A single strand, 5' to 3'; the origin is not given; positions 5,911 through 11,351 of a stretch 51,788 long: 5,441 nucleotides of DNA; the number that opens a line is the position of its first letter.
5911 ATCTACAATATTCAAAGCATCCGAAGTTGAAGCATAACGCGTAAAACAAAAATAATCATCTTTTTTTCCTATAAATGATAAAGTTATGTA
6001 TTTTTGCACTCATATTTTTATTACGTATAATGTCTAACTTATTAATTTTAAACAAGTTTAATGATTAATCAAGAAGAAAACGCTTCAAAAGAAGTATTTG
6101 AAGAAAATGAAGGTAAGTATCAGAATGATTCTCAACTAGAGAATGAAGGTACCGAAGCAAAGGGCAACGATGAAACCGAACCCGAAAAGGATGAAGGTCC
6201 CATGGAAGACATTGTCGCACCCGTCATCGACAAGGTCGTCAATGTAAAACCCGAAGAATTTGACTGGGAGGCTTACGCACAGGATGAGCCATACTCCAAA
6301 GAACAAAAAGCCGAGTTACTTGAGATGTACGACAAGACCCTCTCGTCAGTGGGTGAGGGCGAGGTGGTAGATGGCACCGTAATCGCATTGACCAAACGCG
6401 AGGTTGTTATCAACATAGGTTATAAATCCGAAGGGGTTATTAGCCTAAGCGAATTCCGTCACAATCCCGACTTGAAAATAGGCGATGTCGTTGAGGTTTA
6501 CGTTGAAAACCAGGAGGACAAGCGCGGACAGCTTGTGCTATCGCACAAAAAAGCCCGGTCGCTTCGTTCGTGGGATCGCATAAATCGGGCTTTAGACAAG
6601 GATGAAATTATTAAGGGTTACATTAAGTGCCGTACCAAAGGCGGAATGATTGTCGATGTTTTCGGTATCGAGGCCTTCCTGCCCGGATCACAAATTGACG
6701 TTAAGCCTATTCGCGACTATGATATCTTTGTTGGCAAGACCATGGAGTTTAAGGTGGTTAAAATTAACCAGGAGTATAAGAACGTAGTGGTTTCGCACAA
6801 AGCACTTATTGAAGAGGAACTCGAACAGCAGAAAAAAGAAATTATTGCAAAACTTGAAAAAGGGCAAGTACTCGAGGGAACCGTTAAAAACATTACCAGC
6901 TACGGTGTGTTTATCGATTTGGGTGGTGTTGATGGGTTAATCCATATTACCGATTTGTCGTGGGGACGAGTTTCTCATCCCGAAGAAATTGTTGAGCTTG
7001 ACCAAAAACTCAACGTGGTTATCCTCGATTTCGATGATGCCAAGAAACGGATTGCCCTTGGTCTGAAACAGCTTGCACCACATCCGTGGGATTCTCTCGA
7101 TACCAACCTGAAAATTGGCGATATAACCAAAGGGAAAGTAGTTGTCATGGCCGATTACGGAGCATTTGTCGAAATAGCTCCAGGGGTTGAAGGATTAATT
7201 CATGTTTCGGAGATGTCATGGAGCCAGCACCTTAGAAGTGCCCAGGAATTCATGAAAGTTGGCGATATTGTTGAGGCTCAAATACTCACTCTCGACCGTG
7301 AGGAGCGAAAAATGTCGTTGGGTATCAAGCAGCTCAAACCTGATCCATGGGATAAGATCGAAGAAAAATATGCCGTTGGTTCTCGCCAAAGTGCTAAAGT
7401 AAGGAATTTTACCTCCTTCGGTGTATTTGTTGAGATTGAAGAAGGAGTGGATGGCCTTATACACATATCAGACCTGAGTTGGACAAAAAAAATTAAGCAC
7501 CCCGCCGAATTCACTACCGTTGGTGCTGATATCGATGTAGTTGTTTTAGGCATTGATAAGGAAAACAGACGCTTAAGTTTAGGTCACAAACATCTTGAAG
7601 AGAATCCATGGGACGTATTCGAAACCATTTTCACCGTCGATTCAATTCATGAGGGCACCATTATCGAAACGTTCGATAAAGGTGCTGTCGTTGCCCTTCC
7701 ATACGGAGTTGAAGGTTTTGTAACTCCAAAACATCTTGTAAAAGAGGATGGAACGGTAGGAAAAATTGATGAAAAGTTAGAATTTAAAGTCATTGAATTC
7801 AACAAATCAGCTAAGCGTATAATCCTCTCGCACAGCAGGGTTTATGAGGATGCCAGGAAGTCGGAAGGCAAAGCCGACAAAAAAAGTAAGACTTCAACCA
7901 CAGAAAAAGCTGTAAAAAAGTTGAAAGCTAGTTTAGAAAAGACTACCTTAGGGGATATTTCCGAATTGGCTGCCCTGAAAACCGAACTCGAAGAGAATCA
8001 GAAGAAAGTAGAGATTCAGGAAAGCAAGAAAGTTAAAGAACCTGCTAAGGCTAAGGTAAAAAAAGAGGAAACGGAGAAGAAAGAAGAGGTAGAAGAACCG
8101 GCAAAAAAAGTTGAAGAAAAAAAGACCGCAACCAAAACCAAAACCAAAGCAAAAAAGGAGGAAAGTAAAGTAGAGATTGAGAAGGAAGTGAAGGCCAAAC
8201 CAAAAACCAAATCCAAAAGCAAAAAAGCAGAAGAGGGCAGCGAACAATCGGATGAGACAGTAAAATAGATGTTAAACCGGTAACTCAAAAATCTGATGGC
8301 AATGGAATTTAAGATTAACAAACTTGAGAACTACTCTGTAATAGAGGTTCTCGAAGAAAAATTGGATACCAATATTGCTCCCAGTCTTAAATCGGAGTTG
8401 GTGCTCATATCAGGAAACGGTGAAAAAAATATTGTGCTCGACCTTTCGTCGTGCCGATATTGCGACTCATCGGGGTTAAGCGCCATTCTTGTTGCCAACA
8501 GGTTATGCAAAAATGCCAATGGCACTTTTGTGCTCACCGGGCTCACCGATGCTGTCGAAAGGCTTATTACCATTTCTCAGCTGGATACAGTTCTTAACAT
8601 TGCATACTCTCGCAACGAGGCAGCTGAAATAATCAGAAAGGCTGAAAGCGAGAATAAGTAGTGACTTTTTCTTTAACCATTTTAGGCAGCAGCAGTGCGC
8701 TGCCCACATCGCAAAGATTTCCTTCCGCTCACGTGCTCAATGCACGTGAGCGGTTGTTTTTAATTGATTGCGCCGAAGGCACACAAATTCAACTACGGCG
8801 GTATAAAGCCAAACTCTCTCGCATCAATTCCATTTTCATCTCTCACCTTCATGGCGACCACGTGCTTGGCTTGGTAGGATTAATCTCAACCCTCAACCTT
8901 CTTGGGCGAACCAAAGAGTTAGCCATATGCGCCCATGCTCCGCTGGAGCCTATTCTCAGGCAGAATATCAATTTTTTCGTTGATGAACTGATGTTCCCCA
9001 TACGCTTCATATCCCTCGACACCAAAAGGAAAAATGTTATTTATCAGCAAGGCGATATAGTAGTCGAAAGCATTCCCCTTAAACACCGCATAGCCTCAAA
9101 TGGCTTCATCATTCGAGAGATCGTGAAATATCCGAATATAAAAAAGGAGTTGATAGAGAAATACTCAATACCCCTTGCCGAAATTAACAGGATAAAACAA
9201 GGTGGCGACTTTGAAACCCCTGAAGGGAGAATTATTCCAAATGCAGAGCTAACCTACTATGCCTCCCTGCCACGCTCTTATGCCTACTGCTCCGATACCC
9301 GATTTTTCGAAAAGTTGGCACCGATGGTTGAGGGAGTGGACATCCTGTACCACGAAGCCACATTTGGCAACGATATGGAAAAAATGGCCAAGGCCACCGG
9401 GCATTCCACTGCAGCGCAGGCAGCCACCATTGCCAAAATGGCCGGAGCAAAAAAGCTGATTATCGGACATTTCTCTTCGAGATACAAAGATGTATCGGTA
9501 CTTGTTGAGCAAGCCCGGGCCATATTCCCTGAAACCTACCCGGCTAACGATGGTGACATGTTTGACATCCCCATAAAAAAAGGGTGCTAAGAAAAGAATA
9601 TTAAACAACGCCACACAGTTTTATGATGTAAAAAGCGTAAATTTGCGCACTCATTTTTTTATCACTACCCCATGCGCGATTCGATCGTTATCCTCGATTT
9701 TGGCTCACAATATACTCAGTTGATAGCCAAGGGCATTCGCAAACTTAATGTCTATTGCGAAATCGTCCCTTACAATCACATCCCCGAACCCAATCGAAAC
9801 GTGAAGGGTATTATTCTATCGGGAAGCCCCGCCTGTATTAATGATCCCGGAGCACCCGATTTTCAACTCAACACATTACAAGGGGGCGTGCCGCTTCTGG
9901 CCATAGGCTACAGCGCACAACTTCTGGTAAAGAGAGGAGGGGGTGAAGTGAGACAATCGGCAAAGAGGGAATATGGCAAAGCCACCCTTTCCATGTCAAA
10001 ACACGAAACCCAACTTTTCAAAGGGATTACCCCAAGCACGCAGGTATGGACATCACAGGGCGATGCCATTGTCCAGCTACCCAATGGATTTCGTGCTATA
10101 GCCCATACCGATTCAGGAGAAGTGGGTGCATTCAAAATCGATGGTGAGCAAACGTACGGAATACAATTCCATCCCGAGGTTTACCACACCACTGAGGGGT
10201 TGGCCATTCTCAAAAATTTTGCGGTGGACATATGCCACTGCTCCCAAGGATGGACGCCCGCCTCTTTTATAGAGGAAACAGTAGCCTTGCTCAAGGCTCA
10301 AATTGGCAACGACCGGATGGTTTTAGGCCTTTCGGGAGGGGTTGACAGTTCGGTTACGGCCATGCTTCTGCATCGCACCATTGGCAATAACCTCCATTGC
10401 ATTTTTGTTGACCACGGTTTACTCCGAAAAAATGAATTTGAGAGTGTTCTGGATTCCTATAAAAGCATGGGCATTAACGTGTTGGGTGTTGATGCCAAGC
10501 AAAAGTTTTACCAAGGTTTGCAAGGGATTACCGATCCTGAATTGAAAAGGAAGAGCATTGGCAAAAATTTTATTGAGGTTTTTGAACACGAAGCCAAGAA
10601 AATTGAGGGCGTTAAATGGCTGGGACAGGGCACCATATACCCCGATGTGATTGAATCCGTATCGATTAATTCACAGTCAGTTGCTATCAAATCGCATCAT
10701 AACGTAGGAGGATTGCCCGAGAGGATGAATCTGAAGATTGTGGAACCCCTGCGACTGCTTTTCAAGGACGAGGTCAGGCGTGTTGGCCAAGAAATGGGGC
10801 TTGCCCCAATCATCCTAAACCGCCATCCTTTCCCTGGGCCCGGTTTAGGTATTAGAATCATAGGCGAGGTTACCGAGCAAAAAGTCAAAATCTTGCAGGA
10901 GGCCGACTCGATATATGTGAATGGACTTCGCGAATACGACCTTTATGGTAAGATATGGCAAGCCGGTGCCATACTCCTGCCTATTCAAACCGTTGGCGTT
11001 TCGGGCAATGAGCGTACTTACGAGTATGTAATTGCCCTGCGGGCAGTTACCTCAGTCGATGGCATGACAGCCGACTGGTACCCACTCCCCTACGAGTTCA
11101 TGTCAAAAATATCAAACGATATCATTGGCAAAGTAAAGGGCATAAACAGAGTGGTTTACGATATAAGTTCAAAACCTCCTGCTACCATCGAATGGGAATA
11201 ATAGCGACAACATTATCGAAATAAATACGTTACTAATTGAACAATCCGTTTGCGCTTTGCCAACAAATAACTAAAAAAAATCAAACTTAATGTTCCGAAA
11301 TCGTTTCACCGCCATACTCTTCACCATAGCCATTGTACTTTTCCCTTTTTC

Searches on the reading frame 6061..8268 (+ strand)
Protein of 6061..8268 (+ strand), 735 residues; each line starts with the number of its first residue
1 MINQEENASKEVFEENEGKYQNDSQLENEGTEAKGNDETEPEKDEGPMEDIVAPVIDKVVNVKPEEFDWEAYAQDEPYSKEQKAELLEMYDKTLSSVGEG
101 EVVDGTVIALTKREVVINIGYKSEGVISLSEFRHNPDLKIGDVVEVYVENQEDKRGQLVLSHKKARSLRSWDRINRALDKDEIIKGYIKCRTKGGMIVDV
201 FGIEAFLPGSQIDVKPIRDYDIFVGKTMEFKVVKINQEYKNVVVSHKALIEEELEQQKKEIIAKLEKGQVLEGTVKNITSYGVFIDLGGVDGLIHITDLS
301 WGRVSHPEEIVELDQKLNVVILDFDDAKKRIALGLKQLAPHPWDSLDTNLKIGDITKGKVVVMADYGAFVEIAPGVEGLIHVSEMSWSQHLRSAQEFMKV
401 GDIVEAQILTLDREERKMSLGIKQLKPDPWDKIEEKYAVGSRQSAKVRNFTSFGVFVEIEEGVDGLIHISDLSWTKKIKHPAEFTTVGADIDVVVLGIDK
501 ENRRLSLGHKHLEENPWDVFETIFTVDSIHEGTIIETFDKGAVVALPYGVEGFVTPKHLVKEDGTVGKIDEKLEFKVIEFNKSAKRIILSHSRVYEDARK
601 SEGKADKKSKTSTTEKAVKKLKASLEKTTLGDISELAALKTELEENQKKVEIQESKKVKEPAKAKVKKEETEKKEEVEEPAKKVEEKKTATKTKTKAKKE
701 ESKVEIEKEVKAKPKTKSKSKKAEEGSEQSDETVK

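Call 74: search_protein_families(library=pfam, proteins=[window:6061-8268:+], max_evalue=0.00001)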
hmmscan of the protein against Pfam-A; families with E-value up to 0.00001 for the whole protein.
window:6061-8268:+ (735 aa): 4 families
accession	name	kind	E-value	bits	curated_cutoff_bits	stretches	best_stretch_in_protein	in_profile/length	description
PF00575.29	S1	-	2.8e-75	249.1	22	6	264-336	1-74/74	S1 RNA binding domain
PF23459.1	S1_RRP5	-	1.5e-19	70.8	27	0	265-333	1-70/72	RRP5 S1 domain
PF21710.3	Spt6_S1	-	1e-07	32.6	27.5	0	359-420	23-84/91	Spt6, S1/OB domain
PF13509.12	S1_2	-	3.6e-06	27.4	21.8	0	439-472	1-34/61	S1 domain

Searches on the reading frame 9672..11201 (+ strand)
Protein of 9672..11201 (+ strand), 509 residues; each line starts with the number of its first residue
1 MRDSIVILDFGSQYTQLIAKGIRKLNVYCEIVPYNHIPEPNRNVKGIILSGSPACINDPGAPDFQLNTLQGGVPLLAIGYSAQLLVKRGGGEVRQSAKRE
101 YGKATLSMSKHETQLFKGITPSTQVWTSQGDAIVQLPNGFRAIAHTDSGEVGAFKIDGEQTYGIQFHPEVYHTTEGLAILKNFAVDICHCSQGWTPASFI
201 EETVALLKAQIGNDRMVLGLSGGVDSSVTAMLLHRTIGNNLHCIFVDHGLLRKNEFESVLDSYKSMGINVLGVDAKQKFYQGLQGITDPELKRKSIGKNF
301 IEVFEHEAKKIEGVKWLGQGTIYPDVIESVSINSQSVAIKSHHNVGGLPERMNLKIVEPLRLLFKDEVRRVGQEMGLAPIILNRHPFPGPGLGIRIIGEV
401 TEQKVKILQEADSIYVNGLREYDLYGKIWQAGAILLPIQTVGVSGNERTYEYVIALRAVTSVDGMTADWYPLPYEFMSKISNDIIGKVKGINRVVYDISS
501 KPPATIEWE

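Call 74: search_protein_families(library=pfam, proteins=[window:9672-11201:+], max_evalue=0.00001)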
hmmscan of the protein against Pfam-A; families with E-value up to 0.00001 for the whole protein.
window:9672-11201:+ (509 aa): 4 families
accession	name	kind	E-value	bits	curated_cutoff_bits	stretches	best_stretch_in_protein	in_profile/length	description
PF00958.27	GMP_synt_C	-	4.2e-40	136.1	27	1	419-508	3-92/92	GMP synthase C terminal domain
PF00117.34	GATase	-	1.9e-33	116.2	22.8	1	6-186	1-189/190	Glutamine amidotransferase class-I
PF02540.23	NAD_synthase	-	1.2e-07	31.6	21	1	210-278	15-84/242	NAD synthase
PF07722.19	Peptidase_C26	-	2.3e-06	28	20.5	1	67-169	100-219/219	Peptidase C26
